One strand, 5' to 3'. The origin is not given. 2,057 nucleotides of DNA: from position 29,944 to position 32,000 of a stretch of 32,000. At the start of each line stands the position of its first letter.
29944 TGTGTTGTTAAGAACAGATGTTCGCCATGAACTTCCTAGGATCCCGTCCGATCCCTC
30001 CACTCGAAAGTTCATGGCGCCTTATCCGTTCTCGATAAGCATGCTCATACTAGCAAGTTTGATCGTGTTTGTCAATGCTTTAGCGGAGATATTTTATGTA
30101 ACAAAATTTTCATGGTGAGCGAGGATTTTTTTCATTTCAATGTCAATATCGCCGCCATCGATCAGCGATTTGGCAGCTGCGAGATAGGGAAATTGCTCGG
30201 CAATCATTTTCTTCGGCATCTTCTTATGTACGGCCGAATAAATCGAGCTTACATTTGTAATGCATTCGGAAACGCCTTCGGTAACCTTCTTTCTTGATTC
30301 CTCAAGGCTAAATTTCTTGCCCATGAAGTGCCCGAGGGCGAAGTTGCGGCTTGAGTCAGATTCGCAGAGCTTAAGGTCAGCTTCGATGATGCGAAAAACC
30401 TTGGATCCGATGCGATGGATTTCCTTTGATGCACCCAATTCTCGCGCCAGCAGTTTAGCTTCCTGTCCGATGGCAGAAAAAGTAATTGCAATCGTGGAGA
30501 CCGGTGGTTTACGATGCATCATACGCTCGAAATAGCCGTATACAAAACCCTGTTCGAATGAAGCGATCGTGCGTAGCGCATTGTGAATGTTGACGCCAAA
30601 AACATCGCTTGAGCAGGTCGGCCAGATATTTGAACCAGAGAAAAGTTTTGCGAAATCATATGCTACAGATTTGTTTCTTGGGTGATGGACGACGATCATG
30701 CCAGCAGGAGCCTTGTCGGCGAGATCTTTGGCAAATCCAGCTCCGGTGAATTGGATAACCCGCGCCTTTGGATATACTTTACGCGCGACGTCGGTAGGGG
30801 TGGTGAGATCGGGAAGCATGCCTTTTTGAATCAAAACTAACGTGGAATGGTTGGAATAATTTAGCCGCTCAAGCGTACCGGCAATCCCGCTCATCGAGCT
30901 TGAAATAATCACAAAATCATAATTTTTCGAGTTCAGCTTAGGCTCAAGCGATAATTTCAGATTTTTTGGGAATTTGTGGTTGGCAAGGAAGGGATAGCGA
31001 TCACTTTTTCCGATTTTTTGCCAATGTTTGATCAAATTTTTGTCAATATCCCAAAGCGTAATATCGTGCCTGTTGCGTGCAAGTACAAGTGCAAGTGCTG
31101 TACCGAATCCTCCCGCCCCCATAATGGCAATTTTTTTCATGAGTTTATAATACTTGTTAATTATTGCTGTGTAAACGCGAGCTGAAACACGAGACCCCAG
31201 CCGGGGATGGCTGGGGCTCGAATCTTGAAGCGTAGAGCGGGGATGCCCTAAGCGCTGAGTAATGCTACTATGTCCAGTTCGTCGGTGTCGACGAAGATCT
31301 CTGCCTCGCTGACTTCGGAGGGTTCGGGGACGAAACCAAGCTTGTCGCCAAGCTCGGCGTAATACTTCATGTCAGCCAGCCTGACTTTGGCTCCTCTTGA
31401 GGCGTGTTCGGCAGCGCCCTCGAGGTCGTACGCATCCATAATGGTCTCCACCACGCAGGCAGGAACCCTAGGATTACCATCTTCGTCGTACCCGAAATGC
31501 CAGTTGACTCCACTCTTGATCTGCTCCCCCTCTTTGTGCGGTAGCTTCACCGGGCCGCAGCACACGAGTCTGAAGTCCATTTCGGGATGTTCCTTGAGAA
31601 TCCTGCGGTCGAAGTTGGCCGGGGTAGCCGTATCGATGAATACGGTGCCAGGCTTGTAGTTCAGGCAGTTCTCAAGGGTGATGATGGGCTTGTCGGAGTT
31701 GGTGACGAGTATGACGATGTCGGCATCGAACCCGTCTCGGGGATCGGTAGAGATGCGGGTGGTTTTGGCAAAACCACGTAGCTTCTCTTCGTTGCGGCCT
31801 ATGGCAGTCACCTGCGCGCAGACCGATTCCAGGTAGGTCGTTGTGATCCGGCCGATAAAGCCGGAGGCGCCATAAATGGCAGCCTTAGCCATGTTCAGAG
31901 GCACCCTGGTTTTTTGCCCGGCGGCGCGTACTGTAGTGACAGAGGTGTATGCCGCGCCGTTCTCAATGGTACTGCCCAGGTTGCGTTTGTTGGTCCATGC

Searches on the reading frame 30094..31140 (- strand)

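Call 48: search_protein_families(library=pfam, proteins=[window:30094-31140:-], max_evalue=0.001)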
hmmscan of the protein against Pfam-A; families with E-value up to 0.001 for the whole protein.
window:30094-31140:- (348 aa): 5 families
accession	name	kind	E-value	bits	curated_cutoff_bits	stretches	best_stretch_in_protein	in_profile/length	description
PF01210.29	NAD_Gly3P_dh_N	-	2.4e-19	70.3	23.1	1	3-152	1-152/158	NAD-dependent glycerol-3-phosphate dehydrogenase N-terminus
PF02558.23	ApbA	-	3.7e-07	30.3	22.2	1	4-130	1-120/150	Ketopantoate reductase PanE/ApbA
PF07479.19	NAD_Gly3P_dh_C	-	2.6e-05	24.9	25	1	179-308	1-118/142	NAD-dependent glycerol-3-phosphate dehydrogenase C-terminus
PF20618.3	GPD_NAD_C_bact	-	3.5e-05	24.7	27.6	1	259-309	10-61/66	Bacterial GPD, NAD-dependent C-terminal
PF03721.20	UDPG_MGDP_dh_N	-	0.00026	21.1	27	1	2-42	1-41/187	UDP-glucose/GDP-mannose dehydrogenase family, NAD binding domain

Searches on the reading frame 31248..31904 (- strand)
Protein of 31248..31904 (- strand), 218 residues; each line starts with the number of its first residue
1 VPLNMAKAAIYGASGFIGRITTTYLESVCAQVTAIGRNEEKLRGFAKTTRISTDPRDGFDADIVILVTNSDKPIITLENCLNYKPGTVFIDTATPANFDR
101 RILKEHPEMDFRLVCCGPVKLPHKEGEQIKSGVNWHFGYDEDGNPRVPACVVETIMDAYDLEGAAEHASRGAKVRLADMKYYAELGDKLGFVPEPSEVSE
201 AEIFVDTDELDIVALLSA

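Call 52: search_protein_families(library=pfam, proteins=[window:31248-31904:-], max_evalue=0.01)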
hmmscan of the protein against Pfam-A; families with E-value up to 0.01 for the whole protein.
window:31248-31904:- (218 aa): 1 family
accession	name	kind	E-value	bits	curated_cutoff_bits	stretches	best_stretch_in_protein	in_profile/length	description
PF01488.26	Shikimate_DH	-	3e-05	24.5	24.3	1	3-102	10-121/138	Shikimate / quinate 5-dehydrogenase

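Call 82: find_encoding_contigs(protein=window:31251-31892:-, flank=10000, max_places=8)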
Protein seq(214 aa) (214 aa): 1 contig read that carries it; 1 place shown.
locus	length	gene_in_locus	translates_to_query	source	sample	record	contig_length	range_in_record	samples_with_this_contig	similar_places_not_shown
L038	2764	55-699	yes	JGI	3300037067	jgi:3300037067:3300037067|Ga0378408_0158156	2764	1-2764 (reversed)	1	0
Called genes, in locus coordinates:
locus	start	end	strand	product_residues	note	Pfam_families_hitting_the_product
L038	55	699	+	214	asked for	-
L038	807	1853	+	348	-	PF01210:NAD_Gly3P_dh_N, PF02558:ApbA (weak), PF07479:NAD_Gly3P_dh_C (faint)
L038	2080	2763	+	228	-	?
